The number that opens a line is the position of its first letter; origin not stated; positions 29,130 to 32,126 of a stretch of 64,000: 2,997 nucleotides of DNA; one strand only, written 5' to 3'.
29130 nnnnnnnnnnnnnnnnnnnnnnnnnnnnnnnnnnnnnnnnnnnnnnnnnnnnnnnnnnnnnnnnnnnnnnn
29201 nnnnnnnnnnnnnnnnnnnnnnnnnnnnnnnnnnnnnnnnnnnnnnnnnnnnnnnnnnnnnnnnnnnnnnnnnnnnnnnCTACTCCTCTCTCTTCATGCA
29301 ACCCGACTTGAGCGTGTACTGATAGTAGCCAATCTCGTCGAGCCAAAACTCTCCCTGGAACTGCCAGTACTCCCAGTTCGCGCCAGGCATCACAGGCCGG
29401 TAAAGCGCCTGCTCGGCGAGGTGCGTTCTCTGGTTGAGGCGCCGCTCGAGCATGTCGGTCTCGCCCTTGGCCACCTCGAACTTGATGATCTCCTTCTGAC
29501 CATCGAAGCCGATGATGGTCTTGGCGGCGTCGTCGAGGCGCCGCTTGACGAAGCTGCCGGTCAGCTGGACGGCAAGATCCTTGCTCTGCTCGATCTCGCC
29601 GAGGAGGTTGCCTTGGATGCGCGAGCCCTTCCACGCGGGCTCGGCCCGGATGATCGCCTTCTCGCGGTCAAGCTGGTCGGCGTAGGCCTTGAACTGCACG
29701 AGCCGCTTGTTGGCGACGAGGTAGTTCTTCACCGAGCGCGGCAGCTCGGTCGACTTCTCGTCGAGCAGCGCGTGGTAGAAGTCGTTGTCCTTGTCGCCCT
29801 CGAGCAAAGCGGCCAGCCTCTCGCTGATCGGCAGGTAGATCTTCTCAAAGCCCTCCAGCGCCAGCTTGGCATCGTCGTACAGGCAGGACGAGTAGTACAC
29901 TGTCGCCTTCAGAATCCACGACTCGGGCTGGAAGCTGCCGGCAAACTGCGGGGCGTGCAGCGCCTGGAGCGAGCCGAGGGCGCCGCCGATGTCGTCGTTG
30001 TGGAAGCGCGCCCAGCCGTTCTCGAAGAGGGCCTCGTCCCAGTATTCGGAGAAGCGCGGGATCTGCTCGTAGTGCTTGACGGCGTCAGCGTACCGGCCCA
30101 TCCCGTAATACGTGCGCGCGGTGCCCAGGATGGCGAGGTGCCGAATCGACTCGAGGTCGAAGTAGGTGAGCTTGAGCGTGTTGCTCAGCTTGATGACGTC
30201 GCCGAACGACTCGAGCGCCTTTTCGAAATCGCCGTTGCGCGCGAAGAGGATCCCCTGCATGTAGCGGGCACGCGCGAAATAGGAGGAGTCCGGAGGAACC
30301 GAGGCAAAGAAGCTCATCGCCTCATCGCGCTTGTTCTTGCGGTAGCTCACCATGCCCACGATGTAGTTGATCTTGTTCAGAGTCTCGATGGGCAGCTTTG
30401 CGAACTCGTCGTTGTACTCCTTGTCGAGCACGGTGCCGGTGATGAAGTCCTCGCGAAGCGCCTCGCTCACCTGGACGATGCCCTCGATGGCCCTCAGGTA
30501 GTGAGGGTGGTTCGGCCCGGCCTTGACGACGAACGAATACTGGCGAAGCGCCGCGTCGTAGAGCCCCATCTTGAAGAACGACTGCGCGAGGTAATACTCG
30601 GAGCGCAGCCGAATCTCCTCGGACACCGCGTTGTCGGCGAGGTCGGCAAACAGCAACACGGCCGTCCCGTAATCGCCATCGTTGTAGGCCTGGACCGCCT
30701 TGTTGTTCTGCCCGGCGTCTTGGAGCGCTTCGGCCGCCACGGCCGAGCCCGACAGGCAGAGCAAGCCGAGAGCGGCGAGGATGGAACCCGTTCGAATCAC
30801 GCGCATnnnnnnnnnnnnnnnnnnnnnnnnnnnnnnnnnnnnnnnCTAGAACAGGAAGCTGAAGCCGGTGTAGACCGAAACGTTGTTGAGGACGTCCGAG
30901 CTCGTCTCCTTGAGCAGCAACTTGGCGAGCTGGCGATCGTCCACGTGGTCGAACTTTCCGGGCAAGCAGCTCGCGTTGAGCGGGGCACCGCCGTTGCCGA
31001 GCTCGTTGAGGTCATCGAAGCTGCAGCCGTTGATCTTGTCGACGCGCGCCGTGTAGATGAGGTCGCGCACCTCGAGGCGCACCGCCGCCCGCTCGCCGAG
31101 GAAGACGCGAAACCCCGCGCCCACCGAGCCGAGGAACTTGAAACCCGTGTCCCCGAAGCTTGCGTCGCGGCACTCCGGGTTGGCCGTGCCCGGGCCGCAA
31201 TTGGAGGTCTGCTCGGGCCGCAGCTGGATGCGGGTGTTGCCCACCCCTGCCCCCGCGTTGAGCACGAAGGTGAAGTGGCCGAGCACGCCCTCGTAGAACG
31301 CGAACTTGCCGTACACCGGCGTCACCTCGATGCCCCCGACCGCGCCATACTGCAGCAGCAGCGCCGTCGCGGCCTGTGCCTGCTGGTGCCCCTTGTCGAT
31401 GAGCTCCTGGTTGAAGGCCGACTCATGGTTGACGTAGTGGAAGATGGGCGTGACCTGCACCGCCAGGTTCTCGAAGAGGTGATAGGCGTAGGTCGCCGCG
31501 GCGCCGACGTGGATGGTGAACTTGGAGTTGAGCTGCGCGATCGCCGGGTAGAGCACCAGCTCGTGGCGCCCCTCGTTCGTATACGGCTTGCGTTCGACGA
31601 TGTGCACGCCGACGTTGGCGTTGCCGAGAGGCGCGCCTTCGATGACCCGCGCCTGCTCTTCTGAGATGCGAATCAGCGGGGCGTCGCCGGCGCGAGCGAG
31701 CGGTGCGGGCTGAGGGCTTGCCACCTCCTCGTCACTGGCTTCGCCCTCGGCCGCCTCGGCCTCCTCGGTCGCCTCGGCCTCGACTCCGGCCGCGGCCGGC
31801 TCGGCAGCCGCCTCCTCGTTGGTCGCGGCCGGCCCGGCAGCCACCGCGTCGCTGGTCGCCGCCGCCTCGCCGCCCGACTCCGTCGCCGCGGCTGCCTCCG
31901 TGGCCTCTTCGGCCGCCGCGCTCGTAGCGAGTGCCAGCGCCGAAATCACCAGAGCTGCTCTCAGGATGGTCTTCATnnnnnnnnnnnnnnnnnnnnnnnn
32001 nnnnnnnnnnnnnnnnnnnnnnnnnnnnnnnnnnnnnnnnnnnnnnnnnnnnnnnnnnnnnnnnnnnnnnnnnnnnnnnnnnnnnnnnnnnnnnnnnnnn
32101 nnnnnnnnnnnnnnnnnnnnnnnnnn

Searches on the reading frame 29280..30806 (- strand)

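Call 5: search_protein_families(library=pfam, max_evalue=0.01, proteins=[window:29280-30806:-])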
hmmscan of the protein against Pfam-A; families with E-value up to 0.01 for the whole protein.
window:29280-30806:- (508 aa): 12 families
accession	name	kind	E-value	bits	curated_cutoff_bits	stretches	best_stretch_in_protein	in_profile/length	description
PF07719.23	TPR_2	-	1.6e-12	47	27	0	178-208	1-31/34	Tetratricopeptide repeat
PF00515.34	TPR_1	-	5.4e-12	45.4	27.8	0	178-207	1-30/34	Tetratricopeptide repeat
PF13174.12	TPR_6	-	3.2e-11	43.5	26.3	0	180-206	2-28/33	Tetratricopeptide repeat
PF13432.12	TPR_16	-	1.2e-07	32.4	32.7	0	73-104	3-34/65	Tetratricopeptide repeat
PF13424.12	TPR_12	-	1.4e-07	32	30.1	0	229-248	51-70/77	Tetratricopeptide repeat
PF13428.12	TPR_14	-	1.1e-06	29.2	23.5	0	71-105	5-39/44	Tetratricopeptide repeat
PF14559.12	TPR_19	-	2.1e-06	28.4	25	0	191-251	4-53/68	Tetratricopeptide repeat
PF13181.12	TPR_8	-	9.4e-06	25.9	25.7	0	178-208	1-31/34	Tetratricopeptide repeat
PF13414.12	TPR_11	-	5.4e-05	23.2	26.8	0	231-248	2-19/42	TPR repeat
PF13176.12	TPR_7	-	0.00029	21.1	27.9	0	230-248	6-24/36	Tetratricopeptide repeat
PF07721.20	TPR_4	-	0.002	19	27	0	178-199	1-22/26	Tetratricopeptide repeat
PF12895.13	ANAPC3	-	0.0021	18.7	27.2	0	46-101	5-56/82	Anaphase-promoting complex, cyclosome, subunit 3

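Call 6: search_protein_families(library=ncbifam, max_evalue=0.01, proteins=[window:29280-30806:-])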
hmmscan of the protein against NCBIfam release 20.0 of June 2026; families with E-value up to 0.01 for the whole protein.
window:29280-30806:- (508 aa): 10 families
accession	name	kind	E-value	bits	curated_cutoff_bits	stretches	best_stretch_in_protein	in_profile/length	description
NF033756.1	gliding_GltC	equivalog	2.3e-71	241.3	450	1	33-506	120-622/622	adventurous gliding motility protein GltC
TIGR02795.1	tol_pal_ybgF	equivalog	2.6e-11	44.2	90.1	1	33-102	5-74/119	tol-pal system protein YbgF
NF047507.1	TPR_BatC_Lepto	exception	3.5e-09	36.5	175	1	35-108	63-137/214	TPR repeat-containing protein BatC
TIGR03302.1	OM_YfiO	subfamily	7.4e-09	35.4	81.4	1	26-104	29-107/239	outer membrane protein assembly factor BamD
NF008068.0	PRK10803.1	equivalog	2.8e-06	27.5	383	1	144-207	180-246/263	cell division protein CpoB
NF052312.1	T9SS_PorW_SprE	equivalog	7e-06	25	250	1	37-168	186-314/716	type IX secretion system periplasmic lipoprotein PorW/SprE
NF040959.1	MamA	equivalog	1.5e-05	24.6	200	0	145-208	106-169/204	magnetosome protein MamA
TIGR02917.1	PEP_TPR_lipo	equivalog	0.0016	16.3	312.2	0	146-206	263-323/899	XrtA/PEP-CTERM system TPR-repeat protein PrsT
NF008757.0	PRK11788.1-5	equivalog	0.0017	17.6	363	0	57-206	97-242/388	lipopolysaccharide assembly protein LapB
TIGR02552.1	LcrH_SycD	equivalog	0.0021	17.8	104.8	0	37-102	25-87/136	SycD/LcrH family type III secretion system chaperone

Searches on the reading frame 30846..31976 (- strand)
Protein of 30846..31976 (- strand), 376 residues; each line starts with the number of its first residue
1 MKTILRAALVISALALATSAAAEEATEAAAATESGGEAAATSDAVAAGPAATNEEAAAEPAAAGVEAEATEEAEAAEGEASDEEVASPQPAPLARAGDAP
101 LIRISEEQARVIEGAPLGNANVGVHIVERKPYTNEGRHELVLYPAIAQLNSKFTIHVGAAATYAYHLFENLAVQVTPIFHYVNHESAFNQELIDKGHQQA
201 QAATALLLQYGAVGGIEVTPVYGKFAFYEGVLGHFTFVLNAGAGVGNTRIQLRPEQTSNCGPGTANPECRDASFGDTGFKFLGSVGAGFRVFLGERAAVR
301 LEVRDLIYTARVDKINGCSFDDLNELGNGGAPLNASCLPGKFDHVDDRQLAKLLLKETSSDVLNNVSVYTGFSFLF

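Call 5: search_protein_families(library=pfam, max_evalue=0.01, proteins=[window:30846-31976:-])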
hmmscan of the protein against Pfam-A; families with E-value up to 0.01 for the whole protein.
window:30846-31976:- (376 aa): 0 families

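Call 6: search_protein_families(library=ncbifam, max_evalue=0.01, proteins=[window:30846-31976:-])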
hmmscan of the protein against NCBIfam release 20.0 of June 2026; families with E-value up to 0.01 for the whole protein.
window:30846-31976:- (376 aa): 2 families
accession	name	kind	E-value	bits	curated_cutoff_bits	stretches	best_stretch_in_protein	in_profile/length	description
TIGR04565.1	OMP_myx_plus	subfamily_domain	8.8e-20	71.3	60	1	150-317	6-138/161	outer membrane beta-barrel domain-containing protein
NF041620.1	MXAN_5187_fam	hypoth_equivalog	0.0003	20.6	200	1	3-100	310-409/601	MXAN_5187 family protein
